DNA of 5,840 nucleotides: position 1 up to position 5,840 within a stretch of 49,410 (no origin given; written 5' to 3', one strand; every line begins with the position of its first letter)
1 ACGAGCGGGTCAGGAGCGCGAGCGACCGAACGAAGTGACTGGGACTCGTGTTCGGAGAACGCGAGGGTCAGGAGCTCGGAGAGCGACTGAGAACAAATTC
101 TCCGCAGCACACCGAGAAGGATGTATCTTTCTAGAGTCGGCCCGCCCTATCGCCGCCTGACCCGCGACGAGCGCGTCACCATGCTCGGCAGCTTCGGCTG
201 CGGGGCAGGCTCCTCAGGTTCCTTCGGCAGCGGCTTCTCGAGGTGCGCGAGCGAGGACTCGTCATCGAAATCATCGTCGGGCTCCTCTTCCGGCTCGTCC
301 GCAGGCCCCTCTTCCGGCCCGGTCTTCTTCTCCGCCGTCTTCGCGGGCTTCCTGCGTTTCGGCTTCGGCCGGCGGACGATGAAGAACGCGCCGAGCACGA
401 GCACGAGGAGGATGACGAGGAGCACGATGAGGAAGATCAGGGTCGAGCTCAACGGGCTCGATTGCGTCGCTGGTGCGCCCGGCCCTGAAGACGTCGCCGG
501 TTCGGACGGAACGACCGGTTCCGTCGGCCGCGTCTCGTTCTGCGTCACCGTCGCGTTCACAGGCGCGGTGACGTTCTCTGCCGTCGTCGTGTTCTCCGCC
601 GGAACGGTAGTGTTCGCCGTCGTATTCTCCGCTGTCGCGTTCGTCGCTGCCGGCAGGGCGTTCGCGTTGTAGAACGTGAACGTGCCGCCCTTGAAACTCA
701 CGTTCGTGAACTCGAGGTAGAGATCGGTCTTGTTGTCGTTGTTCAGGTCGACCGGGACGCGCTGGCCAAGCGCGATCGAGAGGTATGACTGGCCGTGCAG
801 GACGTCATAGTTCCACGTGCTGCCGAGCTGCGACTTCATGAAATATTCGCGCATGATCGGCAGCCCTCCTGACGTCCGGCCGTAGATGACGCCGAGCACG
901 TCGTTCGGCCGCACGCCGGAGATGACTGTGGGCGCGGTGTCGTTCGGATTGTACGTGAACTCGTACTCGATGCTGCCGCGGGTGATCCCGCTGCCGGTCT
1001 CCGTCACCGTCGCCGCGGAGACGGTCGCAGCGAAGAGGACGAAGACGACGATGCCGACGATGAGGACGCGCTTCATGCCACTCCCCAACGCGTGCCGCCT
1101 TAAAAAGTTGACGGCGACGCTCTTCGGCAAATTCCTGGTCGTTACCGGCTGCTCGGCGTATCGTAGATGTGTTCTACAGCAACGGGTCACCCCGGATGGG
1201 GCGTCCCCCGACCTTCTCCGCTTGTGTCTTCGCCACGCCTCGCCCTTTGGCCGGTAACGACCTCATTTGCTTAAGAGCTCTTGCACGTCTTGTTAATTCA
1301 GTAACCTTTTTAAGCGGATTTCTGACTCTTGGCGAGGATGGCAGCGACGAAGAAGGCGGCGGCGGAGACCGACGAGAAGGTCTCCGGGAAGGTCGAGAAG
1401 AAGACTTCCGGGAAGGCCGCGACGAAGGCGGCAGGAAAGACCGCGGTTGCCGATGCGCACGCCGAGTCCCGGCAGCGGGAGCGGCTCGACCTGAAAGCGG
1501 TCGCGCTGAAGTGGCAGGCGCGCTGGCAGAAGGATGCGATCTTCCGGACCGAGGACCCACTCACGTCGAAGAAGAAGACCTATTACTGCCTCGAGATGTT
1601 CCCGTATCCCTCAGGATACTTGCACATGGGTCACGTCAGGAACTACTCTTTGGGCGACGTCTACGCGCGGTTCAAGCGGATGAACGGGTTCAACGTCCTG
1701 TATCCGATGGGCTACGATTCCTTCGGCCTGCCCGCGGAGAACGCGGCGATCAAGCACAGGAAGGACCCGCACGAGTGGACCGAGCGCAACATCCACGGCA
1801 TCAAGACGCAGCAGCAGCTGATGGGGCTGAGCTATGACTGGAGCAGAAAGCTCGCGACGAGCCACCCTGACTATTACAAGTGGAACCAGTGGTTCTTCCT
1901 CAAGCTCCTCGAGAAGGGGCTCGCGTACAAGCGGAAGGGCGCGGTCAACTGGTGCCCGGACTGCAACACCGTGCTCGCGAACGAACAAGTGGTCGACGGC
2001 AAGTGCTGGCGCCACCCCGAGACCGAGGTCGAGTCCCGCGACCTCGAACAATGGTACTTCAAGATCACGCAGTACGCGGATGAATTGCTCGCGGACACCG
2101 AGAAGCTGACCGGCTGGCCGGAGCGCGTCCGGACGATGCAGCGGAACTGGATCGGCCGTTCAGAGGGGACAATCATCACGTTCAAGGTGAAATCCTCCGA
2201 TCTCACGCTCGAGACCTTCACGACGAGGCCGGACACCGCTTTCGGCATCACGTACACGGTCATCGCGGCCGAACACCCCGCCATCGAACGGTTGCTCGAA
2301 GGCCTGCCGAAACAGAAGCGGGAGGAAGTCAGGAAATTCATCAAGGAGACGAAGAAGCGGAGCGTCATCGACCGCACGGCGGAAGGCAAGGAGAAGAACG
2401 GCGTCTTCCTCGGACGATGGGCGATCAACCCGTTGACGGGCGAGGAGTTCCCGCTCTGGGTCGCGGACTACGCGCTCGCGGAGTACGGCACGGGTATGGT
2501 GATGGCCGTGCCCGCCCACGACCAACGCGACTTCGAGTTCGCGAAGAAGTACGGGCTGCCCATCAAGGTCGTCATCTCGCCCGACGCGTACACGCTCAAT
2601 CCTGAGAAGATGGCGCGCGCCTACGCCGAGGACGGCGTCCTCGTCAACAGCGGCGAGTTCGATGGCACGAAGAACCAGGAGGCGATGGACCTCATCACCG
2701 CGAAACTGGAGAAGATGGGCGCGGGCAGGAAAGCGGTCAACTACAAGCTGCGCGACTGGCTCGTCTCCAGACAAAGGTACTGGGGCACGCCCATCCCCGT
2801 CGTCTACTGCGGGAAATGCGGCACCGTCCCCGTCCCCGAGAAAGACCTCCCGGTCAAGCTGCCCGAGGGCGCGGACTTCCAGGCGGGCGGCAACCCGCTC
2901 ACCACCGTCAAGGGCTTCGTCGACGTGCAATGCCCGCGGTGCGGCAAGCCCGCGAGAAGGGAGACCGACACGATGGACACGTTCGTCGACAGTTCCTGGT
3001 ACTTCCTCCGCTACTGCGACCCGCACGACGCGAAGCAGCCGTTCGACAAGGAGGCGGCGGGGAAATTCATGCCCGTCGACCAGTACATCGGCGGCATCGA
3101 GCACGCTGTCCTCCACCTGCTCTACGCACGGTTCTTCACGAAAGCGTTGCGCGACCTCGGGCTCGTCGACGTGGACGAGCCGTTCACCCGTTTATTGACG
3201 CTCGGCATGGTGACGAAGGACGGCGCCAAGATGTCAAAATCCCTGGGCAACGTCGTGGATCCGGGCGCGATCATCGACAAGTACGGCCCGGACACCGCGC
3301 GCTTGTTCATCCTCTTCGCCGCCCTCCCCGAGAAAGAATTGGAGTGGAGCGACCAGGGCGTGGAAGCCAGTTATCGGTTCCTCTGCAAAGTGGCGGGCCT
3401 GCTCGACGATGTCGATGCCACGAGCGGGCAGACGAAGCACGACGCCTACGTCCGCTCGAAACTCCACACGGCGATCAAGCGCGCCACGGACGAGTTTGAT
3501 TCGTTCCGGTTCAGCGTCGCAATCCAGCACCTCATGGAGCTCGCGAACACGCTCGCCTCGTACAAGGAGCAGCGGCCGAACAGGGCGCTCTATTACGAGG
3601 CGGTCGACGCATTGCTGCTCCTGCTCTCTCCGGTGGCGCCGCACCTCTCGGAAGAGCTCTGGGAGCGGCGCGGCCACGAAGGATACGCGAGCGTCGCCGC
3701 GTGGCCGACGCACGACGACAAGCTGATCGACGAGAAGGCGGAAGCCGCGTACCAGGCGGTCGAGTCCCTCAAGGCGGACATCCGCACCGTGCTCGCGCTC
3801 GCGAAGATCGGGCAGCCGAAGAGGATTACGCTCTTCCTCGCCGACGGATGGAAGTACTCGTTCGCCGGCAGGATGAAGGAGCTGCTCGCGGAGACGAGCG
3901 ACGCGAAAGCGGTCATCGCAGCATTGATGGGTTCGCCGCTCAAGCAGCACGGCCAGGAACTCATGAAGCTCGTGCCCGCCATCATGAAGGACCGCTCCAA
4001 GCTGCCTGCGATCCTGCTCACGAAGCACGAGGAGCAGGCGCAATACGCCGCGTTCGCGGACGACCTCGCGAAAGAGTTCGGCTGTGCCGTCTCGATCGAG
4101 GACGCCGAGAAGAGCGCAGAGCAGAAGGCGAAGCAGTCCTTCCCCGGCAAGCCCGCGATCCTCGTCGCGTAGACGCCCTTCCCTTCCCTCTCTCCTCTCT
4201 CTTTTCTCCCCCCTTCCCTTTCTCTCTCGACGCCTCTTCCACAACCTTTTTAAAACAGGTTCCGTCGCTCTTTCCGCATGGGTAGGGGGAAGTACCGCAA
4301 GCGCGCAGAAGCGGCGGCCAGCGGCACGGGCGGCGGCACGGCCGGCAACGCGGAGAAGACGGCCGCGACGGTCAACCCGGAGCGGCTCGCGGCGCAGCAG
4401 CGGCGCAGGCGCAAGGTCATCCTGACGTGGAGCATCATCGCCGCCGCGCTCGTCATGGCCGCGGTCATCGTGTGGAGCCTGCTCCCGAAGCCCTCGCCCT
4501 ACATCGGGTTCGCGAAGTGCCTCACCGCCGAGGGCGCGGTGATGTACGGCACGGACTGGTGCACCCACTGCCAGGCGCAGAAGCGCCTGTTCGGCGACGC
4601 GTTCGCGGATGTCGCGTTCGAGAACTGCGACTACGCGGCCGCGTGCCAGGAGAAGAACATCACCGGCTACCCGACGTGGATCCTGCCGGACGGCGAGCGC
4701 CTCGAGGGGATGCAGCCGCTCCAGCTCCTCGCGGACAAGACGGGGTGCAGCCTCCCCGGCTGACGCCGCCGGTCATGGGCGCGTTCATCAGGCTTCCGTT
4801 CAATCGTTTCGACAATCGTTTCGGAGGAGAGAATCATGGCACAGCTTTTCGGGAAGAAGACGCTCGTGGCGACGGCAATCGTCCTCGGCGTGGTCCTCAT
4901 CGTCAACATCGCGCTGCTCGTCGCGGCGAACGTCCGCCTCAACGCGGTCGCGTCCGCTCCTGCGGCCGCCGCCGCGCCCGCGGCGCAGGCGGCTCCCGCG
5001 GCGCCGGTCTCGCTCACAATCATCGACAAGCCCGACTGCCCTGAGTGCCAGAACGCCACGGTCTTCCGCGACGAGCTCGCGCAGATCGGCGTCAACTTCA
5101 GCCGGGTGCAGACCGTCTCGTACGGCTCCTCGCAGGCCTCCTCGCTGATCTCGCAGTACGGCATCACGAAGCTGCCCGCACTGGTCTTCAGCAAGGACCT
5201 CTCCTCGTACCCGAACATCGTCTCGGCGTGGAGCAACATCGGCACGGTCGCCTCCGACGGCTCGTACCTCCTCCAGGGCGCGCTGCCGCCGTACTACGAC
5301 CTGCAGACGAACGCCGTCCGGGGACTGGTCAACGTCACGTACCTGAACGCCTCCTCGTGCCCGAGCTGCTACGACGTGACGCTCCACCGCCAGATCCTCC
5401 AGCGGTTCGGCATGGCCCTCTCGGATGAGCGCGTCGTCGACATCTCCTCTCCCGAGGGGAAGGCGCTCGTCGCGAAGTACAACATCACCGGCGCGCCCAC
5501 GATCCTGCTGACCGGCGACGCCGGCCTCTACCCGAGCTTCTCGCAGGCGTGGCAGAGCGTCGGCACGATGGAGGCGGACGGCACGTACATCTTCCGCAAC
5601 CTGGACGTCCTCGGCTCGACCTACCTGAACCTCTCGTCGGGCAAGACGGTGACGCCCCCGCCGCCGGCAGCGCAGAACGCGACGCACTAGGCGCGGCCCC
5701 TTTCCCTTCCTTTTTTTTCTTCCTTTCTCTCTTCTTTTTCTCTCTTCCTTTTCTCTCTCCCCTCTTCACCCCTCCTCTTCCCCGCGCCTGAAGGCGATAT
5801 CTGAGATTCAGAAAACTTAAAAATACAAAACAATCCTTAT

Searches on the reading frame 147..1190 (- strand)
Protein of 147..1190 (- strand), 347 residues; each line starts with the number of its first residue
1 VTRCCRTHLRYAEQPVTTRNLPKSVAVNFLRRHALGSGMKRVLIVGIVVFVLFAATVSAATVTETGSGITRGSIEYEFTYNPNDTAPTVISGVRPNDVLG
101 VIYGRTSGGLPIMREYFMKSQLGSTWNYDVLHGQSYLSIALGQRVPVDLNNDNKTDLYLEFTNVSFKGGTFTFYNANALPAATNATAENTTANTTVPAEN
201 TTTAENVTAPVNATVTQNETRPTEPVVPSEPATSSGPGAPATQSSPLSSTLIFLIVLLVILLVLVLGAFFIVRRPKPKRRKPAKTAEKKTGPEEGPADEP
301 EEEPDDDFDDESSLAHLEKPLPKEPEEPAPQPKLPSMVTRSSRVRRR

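Call 62: search_protein_families(library=pfam, proteins=[window:147-1190:-], max_evalue=0.001)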
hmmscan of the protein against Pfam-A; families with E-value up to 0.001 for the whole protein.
window:147-1190:- (347 aa): 1 family
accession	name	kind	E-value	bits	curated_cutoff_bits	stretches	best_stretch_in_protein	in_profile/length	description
PF15102.11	TMEM154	-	0.00092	19.5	30.3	0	187-287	5-100/153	TMEM154 protein family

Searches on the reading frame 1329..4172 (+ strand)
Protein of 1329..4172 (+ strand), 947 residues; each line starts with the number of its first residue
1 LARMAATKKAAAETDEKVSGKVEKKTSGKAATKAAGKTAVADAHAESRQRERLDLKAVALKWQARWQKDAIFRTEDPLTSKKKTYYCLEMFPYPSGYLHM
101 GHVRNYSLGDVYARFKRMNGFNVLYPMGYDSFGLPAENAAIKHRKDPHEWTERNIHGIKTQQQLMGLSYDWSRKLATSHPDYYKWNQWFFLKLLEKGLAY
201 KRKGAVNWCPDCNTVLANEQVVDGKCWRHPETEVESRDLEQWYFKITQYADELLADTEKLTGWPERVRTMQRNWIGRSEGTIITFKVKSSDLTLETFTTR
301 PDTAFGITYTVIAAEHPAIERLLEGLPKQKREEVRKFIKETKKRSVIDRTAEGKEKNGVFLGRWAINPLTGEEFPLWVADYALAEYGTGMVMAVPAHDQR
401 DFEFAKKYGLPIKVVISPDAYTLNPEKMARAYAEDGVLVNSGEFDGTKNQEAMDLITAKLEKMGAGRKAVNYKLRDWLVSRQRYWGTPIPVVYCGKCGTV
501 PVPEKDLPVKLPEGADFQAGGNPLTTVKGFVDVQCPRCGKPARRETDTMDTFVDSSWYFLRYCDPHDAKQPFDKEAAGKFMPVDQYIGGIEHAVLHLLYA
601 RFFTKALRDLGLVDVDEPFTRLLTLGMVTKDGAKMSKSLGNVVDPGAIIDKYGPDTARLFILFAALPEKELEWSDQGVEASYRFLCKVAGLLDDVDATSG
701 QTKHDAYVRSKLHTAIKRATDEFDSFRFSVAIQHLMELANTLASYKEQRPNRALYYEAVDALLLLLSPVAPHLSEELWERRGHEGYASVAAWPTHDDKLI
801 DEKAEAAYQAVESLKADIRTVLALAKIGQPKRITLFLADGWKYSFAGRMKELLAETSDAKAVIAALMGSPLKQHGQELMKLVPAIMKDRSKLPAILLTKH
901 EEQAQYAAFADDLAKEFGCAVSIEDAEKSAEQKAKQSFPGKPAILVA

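Call 9: search_protein_families(library=pfam, proteins=[window:1329-4172:+])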
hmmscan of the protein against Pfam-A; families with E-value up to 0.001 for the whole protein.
window:1329-4172:+ (947 aa): 5 families
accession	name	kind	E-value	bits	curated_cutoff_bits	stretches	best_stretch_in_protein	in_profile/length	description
PF13603.12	tRNA-synt_1_2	-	2.2e-69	233.1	25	1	272-461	1-185/185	Leucyl-tRNA synthetase, editing domain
PF00133.28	tRNA-synt_1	-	1.6e-56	192.3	22.7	2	61-276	1-226/414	tRNA synthetases class I (I, L, M and V)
PF09334.17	tRNA-synt_1g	-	1.7e-33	116.4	20.1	2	91-226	7-139/391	tRNA synthetases class I (M)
PF08264.19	Anticodon_1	-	5.8e-23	81.8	25.1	1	705-826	1-137/148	Anticodon-binding domain of tRNA ligase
PF01406.26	tRNA-synt_1e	-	1.2e-08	35.1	27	1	622-679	241-297/301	tRNA synthetases class I (C) catalytic domain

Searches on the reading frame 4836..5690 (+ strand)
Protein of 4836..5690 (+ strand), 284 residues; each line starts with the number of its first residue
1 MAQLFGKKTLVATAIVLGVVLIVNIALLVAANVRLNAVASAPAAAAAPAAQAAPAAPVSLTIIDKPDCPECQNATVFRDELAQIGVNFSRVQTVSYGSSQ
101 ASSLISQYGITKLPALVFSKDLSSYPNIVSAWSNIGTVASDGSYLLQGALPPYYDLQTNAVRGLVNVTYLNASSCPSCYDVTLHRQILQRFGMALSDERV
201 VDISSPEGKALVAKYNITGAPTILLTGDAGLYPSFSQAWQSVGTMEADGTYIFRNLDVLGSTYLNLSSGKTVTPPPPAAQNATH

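Call 62: search_protein_families(library=pfam, proteins=[window:4836-5690:+], max_evalue=0.001)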
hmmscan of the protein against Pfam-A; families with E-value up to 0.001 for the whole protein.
window:4836-5690:+ (284 aa): 2 families
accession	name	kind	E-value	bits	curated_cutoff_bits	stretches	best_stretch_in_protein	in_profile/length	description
PF00085.26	Thioredoxin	-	0.0004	20.8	23.5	0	68-122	30-82/103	Thioredoxin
PF13098.12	Thioredoxin_2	-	0.001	19.9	27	0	60-119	9-82/104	Thioredoxin-like domain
